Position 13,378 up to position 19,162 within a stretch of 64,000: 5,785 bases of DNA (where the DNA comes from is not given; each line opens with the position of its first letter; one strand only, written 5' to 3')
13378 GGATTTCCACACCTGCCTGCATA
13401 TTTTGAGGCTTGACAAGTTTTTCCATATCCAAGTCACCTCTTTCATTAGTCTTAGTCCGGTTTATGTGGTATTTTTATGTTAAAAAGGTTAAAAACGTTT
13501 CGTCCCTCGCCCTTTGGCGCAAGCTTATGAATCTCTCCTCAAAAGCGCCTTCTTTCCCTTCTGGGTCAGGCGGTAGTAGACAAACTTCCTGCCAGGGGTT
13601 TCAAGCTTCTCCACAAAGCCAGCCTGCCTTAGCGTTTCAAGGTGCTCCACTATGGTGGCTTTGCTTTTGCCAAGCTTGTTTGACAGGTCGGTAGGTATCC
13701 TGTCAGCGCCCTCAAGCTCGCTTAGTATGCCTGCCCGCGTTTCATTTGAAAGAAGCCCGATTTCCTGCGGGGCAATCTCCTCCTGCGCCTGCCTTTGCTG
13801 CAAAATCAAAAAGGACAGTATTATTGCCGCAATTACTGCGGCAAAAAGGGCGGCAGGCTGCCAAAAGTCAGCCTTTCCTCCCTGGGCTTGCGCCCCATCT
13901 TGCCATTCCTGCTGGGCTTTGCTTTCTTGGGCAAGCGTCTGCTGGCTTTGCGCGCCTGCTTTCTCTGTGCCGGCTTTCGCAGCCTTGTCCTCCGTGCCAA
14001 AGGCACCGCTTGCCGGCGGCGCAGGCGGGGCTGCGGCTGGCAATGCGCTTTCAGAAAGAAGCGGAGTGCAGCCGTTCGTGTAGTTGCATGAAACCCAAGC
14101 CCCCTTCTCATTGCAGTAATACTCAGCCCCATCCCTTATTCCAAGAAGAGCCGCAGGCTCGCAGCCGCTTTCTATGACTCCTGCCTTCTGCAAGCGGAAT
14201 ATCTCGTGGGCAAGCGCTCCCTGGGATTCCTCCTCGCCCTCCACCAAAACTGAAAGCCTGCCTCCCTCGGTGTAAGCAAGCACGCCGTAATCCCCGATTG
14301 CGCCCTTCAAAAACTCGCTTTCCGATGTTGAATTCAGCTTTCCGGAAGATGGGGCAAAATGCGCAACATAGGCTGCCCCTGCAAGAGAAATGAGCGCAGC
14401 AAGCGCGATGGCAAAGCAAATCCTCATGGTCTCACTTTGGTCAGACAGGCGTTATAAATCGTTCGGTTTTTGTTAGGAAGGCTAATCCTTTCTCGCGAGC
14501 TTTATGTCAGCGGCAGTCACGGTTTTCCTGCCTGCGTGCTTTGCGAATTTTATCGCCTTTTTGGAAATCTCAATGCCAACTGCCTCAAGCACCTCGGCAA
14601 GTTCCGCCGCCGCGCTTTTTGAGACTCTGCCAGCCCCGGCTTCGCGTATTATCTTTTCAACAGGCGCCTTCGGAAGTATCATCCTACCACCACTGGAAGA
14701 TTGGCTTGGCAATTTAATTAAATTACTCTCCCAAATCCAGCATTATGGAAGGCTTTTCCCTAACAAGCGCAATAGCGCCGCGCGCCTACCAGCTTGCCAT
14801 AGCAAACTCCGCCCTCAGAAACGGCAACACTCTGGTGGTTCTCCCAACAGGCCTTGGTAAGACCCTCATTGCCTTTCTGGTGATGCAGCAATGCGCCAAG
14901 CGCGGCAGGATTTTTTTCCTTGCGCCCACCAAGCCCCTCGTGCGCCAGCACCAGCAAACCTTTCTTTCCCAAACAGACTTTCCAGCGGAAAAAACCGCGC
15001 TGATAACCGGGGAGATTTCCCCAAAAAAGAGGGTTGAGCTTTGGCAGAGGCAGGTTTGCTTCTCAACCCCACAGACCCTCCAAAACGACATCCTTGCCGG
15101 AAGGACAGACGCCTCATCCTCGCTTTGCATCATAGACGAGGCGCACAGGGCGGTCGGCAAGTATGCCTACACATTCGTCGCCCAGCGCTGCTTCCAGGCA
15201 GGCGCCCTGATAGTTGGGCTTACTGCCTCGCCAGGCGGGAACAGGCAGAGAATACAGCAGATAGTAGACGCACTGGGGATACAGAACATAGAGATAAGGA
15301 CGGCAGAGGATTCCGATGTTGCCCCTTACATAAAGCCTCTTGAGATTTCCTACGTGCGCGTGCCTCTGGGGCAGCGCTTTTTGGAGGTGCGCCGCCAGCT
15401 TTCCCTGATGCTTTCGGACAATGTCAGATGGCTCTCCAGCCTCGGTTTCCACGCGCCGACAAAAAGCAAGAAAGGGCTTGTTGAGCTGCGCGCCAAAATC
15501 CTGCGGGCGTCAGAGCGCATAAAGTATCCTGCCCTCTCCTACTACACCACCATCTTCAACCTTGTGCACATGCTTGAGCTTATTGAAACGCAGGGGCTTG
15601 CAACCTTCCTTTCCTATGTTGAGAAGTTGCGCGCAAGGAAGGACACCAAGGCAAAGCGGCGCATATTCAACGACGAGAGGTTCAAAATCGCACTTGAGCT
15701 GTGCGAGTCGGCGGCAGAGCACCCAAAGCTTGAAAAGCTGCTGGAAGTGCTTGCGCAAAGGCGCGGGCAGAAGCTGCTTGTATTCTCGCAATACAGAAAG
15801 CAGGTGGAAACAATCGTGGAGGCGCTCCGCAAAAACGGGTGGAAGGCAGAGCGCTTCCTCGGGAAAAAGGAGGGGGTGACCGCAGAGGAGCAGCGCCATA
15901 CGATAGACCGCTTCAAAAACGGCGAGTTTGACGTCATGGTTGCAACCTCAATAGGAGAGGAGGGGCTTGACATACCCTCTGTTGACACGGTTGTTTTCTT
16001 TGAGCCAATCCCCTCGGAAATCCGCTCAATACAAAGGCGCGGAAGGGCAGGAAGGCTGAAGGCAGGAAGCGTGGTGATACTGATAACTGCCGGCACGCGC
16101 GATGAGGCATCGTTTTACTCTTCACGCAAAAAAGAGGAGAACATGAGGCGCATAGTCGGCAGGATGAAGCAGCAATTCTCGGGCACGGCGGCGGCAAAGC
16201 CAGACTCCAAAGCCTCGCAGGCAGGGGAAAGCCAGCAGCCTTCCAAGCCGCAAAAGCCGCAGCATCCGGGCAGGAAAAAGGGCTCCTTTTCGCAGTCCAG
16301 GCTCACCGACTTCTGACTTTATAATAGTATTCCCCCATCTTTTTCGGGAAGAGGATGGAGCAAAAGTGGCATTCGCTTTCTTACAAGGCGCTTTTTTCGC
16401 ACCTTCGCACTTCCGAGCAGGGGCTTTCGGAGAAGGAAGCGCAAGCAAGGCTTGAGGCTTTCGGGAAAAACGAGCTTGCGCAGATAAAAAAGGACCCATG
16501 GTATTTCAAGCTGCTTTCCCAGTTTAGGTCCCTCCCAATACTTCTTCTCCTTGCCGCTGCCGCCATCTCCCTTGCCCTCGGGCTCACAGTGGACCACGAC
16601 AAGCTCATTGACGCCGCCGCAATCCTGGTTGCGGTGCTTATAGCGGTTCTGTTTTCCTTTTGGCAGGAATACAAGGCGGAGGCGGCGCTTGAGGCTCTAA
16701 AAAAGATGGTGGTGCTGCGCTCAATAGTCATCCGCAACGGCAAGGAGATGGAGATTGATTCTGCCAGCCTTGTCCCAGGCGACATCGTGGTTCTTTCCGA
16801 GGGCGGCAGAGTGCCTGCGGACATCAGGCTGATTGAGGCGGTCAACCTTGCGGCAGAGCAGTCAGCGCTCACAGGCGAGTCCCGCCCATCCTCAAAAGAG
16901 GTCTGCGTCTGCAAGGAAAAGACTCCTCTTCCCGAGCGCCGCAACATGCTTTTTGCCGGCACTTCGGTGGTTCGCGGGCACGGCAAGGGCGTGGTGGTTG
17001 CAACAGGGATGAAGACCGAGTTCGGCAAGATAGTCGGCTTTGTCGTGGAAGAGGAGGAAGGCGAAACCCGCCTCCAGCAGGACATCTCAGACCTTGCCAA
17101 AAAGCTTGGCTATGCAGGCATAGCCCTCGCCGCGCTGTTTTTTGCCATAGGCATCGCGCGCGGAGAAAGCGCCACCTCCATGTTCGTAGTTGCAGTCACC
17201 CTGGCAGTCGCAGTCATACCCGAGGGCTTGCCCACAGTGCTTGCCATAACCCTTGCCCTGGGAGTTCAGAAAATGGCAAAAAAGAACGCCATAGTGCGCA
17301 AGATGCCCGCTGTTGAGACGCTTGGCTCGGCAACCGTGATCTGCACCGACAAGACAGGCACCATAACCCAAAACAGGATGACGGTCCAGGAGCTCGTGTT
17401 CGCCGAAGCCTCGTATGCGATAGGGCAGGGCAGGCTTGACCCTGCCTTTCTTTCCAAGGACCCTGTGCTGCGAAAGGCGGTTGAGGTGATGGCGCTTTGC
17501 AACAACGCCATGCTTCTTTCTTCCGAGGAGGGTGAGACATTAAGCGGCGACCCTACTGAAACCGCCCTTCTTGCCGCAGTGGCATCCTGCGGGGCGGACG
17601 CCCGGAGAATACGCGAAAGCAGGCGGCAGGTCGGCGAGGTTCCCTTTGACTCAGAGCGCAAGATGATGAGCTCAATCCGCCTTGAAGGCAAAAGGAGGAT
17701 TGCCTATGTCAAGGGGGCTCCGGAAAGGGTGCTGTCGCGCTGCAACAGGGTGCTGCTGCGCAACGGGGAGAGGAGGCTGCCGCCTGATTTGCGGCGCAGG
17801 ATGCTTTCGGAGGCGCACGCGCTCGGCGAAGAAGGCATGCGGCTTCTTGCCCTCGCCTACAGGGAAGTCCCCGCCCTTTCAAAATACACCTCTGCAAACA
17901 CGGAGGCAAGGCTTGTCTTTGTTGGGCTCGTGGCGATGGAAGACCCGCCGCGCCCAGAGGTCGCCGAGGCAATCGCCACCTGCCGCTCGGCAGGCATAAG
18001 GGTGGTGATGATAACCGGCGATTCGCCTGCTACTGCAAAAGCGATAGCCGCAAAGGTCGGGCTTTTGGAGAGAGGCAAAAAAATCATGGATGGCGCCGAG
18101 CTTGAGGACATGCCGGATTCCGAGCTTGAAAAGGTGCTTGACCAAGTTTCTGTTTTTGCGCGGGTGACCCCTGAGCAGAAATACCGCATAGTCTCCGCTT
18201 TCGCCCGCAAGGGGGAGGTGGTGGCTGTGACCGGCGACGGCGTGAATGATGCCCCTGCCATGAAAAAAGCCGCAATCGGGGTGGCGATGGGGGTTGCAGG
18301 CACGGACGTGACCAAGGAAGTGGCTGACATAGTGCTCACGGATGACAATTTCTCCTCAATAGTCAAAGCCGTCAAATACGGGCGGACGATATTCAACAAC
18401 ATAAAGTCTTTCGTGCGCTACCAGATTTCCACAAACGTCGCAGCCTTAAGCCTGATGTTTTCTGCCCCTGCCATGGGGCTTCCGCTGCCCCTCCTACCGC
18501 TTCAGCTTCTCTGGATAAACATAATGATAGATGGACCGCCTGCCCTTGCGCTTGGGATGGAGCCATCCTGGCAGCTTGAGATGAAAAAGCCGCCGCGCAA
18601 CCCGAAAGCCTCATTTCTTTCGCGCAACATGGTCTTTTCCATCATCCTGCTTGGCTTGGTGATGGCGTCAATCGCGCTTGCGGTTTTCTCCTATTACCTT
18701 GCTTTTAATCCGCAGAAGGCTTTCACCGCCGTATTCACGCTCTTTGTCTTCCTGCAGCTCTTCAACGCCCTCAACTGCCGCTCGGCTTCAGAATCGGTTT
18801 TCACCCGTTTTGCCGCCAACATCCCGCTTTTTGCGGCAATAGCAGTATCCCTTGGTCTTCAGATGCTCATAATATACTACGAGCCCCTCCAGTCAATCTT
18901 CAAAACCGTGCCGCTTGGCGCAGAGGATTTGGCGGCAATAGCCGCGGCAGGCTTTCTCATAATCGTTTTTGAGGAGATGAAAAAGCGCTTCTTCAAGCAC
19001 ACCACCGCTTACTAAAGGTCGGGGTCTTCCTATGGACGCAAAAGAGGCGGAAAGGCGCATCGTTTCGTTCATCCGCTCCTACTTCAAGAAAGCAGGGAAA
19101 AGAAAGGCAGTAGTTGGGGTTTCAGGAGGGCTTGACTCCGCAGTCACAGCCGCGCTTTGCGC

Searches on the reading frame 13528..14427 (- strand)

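Call 50: search_protein_families(library=pfam, proteins=[window:13528-14427:-], max_evalue=0.001)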
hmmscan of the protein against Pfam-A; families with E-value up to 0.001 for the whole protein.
window:13528-14427:- (300 aa): 7 families
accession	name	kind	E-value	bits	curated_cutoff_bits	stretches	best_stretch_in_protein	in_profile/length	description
PF01022.26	HTH_5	-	2.4e-10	40.6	22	1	228-274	1-47/47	Bacterial regulatory protein, arsR family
PF12840.13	HTH_20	-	2.2e-08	34.4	27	1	226-273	1-49/51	Helix-turn-helix domain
PF03551.20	PadR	-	4.4e-05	23.8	27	1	253-295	28-73/75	Transcriptional regulator PadR-like family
PF25213.1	HVO_A0261_N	-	0.00022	21.4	35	1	226-292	8-68/86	HVO_A0261 N-terminal domain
PF13601.12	HTH_34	-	0.00031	21.3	27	0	234-295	5-69/80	Winged helix DNA-binding domain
PF09339.16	HTH_IclR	-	0.00037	20.6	22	1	245-274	21-50/52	IclR helix-turn-helix domain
PF12802.13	MarR_2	-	0.00057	20.4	27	0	231-279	7-57/61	MarR family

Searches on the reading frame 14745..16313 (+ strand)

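Call 50: search_protein_families(library=pfam, proteins=[window:14745-16313:+], max_evalue=0.001)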
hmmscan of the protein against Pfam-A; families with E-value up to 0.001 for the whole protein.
window:14745-16313:+ (523 aa): 6 families
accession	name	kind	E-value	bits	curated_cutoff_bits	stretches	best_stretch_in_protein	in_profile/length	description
PF00271.37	Helicase_C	-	2.1e-26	92.8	23.5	1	328-438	2-109/110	Helicase conserved C-terminal domain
PF04851.21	ResIII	-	3.3e-22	79.6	22.5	1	11-163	3-162/164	Type III restriction enzyme, res subunit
PF00270.35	DEAD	-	2.4e-20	73.4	26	1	14-164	2-161/167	DEAD/DEAH box helicase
PF21210.2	RNA_helicase_helical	-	5.6e-10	39.7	27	1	222-316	3-106/108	Putative ATP-dependent RNA helicase, helical bundle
PF07517.20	SecA_DEAD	-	0.00039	20.2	24.6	0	19-126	84-191/290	SecA DEAD-like domain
PF13087.12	AAA_12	-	0.00087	19.3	27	0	297-401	77-158/195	AAA domain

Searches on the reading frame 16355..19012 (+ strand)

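Call 50: search_protein_families(library=pfam, proteins=[window:16355-19012:+], max_evalue=0.001)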
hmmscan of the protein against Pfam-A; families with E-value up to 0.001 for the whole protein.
window:16355-19012:+ (886 aa): 7 families
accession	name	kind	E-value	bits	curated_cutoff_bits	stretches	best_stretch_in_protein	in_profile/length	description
PF00122.25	E1-E2_ATPase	-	6.9e-50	169.5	28.1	1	124-310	8-181/181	E1-E2 ATPase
PF00689.26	Cation_ATPase_C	-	4e-48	163.9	27.3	1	710-879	1-175/175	Cation transporting ATPase, C-terminus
PF13246.12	Cation_ATPase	-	8.5e-23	80.6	21.7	1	380-465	1-90/91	Cation transport ATPase (P-type)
PF00702.32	Hydrolase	-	1.9e-20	74.5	26.4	1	328-639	3-190/191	haloacid dehalogenase-like hydrolase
PF00690.31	Cation_ATPase_N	-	7.1e-19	67.7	20.4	1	5-72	1-69/69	Cation transporter/ATPase, N-terminus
PF12710.13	HAD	-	2.2e-07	31.9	27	1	467-637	22-189/189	haloacid dehalogenase-like hydrolase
PF08282.18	Hydrolase_3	-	2.3e-07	31.2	20.9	1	619-672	202-254/255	haloacid dehalogenase-like hydrolase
